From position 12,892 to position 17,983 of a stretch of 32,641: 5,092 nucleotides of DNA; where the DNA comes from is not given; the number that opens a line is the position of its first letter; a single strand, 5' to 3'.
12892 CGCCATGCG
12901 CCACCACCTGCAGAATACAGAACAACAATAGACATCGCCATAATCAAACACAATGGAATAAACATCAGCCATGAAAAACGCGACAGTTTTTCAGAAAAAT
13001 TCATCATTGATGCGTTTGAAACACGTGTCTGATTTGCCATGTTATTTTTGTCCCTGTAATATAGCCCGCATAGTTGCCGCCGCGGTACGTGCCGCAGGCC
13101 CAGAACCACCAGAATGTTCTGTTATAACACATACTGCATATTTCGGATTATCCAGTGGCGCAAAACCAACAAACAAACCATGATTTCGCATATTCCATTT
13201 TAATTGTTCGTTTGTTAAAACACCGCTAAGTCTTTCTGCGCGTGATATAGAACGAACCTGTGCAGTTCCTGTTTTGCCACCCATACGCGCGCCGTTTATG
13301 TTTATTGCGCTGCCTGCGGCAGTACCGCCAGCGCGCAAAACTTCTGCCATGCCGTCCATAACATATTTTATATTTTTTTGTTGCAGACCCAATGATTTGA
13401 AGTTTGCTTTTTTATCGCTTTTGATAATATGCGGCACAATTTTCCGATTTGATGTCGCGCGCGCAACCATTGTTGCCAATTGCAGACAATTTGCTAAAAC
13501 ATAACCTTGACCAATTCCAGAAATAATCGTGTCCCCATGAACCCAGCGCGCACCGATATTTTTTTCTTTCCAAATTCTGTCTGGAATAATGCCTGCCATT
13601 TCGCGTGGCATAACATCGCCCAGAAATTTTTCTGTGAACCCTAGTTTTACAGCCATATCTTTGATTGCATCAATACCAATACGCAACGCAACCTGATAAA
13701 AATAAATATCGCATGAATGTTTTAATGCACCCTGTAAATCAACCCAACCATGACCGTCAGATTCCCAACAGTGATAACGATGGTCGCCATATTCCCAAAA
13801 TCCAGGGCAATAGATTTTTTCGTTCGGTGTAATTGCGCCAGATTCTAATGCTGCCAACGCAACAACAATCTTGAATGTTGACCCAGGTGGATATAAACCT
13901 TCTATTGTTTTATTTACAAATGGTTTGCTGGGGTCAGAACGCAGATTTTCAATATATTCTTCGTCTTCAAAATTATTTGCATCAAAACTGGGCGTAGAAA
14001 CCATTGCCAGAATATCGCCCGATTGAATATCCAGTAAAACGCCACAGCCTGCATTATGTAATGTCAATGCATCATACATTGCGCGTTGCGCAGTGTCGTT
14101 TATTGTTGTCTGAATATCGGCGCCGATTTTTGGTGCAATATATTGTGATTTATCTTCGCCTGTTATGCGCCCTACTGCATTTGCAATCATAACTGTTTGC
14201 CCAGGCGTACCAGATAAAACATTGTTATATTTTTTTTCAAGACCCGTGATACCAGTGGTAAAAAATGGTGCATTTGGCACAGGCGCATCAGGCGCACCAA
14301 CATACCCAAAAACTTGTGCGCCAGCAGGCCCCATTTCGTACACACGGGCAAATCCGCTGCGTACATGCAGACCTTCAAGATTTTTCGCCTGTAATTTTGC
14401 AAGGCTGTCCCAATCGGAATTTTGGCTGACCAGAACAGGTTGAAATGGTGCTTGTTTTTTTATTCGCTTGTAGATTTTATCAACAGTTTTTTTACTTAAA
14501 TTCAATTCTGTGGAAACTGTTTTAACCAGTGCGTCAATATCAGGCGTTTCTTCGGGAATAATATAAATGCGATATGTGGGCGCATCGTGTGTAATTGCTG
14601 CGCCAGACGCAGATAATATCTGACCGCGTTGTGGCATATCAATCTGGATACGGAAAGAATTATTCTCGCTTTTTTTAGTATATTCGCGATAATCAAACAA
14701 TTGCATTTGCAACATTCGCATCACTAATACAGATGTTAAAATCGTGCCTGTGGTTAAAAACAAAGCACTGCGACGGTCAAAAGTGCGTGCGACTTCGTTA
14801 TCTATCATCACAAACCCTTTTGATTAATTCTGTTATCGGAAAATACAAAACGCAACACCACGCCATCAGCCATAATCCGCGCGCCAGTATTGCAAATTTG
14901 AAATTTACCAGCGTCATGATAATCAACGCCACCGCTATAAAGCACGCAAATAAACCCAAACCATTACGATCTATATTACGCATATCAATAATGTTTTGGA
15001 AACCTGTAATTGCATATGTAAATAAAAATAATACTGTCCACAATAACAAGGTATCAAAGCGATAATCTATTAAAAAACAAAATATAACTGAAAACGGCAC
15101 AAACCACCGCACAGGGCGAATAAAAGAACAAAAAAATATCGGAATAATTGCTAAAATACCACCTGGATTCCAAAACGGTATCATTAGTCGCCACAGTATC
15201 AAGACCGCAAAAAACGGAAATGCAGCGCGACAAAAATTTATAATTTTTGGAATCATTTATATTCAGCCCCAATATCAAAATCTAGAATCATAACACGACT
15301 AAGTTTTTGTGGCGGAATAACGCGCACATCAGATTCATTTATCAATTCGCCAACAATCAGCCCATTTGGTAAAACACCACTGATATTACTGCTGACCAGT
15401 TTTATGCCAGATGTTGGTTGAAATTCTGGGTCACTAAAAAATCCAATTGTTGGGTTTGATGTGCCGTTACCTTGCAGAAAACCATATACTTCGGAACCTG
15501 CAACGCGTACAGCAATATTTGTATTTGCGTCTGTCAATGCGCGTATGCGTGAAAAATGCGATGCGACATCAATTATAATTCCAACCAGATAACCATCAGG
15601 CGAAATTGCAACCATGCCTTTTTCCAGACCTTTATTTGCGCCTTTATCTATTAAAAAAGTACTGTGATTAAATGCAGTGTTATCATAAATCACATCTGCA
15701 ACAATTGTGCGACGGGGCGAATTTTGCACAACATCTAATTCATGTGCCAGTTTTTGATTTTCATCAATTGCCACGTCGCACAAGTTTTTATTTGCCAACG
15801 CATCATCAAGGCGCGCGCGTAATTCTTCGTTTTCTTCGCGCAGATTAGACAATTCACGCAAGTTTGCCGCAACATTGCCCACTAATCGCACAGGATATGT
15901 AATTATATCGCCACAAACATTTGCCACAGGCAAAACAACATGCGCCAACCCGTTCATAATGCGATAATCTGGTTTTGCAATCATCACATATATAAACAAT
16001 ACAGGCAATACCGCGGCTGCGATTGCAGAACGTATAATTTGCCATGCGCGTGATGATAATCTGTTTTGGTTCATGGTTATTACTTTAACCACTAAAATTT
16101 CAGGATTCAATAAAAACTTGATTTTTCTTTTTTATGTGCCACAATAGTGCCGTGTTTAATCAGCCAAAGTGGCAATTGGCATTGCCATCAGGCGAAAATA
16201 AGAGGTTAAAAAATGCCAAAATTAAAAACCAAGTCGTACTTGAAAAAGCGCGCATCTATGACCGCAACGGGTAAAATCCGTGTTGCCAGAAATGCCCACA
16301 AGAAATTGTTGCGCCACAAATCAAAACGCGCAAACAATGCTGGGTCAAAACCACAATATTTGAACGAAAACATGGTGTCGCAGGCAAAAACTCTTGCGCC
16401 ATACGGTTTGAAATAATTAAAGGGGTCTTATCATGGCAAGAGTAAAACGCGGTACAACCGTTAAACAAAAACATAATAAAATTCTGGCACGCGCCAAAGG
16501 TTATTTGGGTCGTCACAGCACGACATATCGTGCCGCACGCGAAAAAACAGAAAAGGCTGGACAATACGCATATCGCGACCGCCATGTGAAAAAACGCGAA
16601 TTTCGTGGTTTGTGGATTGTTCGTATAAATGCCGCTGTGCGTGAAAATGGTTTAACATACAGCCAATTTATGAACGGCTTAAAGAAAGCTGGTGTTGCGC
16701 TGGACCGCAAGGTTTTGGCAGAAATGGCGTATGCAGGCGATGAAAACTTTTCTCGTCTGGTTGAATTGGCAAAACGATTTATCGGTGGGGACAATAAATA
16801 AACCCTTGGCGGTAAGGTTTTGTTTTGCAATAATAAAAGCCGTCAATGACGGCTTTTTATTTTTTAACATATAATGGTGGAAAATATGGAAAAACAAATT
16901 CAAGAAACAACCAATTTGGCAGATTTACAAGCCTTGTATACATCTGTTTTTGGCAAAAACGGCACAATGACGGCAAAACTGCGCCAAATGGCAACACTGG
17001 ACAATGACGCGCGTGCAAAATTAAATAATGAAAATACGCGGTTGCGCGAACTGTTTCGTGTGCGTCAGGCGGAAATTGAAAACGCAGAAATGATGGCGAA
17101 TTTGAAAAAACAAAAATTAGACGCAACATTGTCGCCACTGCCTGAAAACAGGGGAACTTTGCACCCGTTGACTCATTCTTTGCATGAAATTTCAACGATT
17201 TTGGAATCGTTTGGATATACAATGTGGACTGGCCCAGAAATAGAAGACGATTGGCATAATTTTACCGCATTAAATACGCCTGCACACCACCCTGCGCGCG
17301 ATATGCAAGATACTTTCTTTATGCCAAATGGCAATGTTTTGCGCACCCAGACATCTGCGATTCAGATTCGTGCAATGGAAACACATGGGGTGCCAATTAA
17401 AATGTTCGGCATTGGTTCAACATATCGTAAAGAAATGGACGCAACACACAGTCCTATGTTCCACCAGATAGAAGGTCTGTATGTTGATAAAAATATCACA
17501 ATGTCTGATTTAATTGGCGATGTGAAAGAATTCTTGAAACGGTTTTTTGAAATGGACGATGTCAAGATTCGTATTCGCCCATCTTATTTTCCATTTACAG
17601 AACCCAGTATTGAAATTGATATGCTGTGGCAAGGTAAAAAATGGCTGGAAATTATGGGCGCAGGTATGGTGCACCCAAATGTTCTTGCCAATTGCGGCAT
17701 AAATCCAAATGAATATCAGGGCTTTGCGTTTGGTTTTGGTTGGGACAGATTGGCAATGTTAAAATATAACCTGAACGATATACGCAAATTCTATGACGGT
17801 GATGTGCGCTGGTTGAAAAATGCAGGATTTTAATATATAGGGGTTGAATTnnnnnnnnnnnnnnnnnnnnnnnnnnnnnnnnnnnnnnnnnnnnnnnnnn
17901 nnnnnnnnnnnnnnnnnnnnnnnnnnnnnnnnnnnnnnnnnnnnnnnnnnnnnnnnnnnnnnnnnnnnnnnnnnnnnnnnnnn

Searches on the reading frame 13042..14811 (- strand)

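Call 10: search_protein_families(library=ncbifam, proteins=[window:13042-14811:-])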
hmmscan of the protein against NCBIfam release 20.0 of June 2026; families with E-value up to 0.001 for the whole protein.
window:13042-14811:- (589 aa): 32 families (the best 25 are shown)
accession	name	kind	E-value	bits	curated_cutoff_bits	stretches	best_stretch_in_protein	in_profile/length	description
TIGR03423.1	pbp2_mrdA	equivalog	1.8e-162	542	455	1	13-585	1-591/593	penicillin-binding protein 2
NF008061.0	PRK10795.1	equivalog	1.3e-82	278.3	962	1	10-585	17-609/634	peptidoglycan DD-transpeptidase MrdA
TIGR02214.1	spoVD_pbp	equivalog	1.4e-63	215.2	688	1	15-570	2-535/636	stage V sporulation protein D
NF051842.1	PBP4_5_Efaec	equivalog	6.2e-49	166.9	700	1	48-521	151-617/668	penicillin-binding protein PBP4(5)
NF000237.1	MECA_PBP2A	equivalog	3.3e-34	118.2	750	1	50-520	139-604/668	PBP2a family beta-lactam-resistant peptidoglycan transpeptidase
NF053573.1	PBP2_PenA_Neis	exception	1.8e-33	116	1105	1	10-566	23-537/572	peptidoglycan D,D-transpeptidase PBP2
NF000407.1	MECC_PBP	exception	9.6e-30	103.4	1500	1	56-520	142-601/665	PBP2a family beta-lactam-resistant peptidoglycan transpeptidase MecC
NF000410.1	MECA1_pure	exception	1.2e-29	102.9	1480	1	49-520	137-602/666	PBP2a family beta-lactam-resistant peptidoglycan transpeptidase MecA1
NF033378.1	MECD_PBP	exception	4.1e-29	101.4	1450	1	51-521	142-613/678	PBP2a family beta-lactam-resistant peptidoglycan transpeptidase MecD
NF000409.1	MECA_pure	exception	7e-29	100.8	1490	1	51-520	140-604/668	PBP2a family beta-lactam-resistant peptidoglycan transpeptidase MecA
NF011685.0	PRK15105.1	subfamily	1.1e-28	100.2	737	1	14-565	23-534/588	peptidoglycan glycosyltransferase FtsI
NF000408.1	MECA2_pure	exception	2.9e-28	98.5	1525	1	51-520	140-604/668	PBP2a family beta-lactam-resistant peptidoglycan transpeptidase MecA2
NF000406.1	MECB_PBP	exception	2.2e-26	92.4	1450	1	51-530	139-618/674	PBP2a family beta-lactam-resistant peptidoglycan transpeptidase MecB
NF038271.1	strep_PBP2X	exception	7.2e-17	60.8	1050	1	60-350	71-375/750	penicillin-binding protein PBP2X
NF038278.1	strep_PBP2B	exception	4.3e-14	51.9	975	1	186-389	262-465/678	penicillin-binding protein PBP2B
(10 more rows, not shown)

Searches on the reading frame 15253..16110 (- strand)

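Call 10: search_protein_families(library=ncbifam, proteins=[window:15253-16110:-])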
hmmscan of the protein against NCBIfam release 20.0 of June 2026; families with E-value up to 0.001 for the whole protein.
window:15253-16110:- (285 aa): 15 families
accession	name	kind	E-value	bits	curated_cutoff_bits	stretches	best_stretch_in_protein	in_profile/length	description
NF010512.0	PRK13922.12-1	equivalog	9e-27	94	336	1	17-277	3-263/287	rod shape-determining protein MreC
NF010533.0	PRK13922.9-5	equivalog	3.3e-26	92.1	384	1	62-263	57-256/345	rod shape-determining protein MreC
TIGR00219.1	mreC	equivalog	8e-26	90.8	92.75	1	75-257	56-241/283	rod shape-determining protein MreC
NF010532.0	PRK13922.9-3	equivalog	1.5e-20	73.5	243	1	79-257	52-230/280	rod shape-determining protein MreC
NF010527.0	PRK13922.6-2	equivalog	1.8e-20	73.3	289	1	115-256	75-214/249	rod shape-determining protein MreC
NF010519.0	PRK13922.13-4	equivalog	5.8e-20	71.8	505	1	77-256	62-239/406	rod shape-determining protein MreC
NF010524.0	PRK13922.14-4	equivalog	2.2e-16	59.8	332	1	48-207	28-190/270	rod shape-determining protein MreC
NF010520.0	PRK13922.13-5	equivalog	3e-15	56.3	343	1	79-256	53-228/263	rod shape-determining protein MreC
NF010513.0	PRK13922.12-3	equivalog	1.5e-14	54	380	1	29-218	26-212/305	rod shape-determining protein MreC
NF010518.0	PRK13922.13-3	equivalog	1.6e-12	47.2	385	1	37-214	26-209/295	rod shape-determining protein MreC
NF010514.0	PRK13922.12-4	equivalog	4.5e-11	42.4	337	1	64-273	58-263/276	rod shape-determining protein MreC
NF010510.0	PRK13922.11-5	equivalog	1.6e-10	40.5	415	1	61-240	47-221/334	rod shape-determining protein MreC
NF010536.0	PRK13923.2-1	equivalog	2.3e-06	27.5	271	1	117-256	16-156/210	putative spore coat protein regulator protein YlbO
NF011450.0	PRK14872.1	equivalog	5.5e-06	25.9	407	1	87-202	60-171/338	rod shape-determining protein MreC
NF010508.0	PRK13922.11-1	equivalog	2.6e-05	23.1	648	1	77-216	58-205/369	rod shape-determining protein MreC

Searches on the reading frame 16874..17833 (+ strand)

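Call 10: search_protein_families(library=ncbifam, proteins=[window:16874-17833:+])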
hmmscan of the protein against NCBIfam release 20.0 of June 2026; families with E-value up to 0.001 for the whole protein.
window:16874-17833:+ (319 aa): 5 families
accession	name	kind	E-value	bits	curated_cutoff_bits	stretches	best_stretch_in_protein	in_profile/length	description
TIGR00468.1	pheS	equivalog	5.4e-95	318.3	237.45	2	154-316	159-321/324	phenylalanine--tRNA ligase subunit alpha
NF003210.0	PRK04172.1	equivalog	2.7e-64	217.8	350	2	154-317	332-491/496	phenylalanine--tRNA ligase subunit alpha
NF051887.1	PheS_related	equivalog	2e-38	132.4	300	1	96-312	11-234/349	PheS-related mystery ligase SrmL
TIGR00469.1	pheS_mito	equivalog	6.6e-34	117.3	258.35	2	228-315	255-341/451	phenylalanine--tRNA ligase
TIGR00470.1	sepS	equivalog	4.3e-08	32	380.65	1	169-306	202-340/533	O-phosphoserine--tRNA ligase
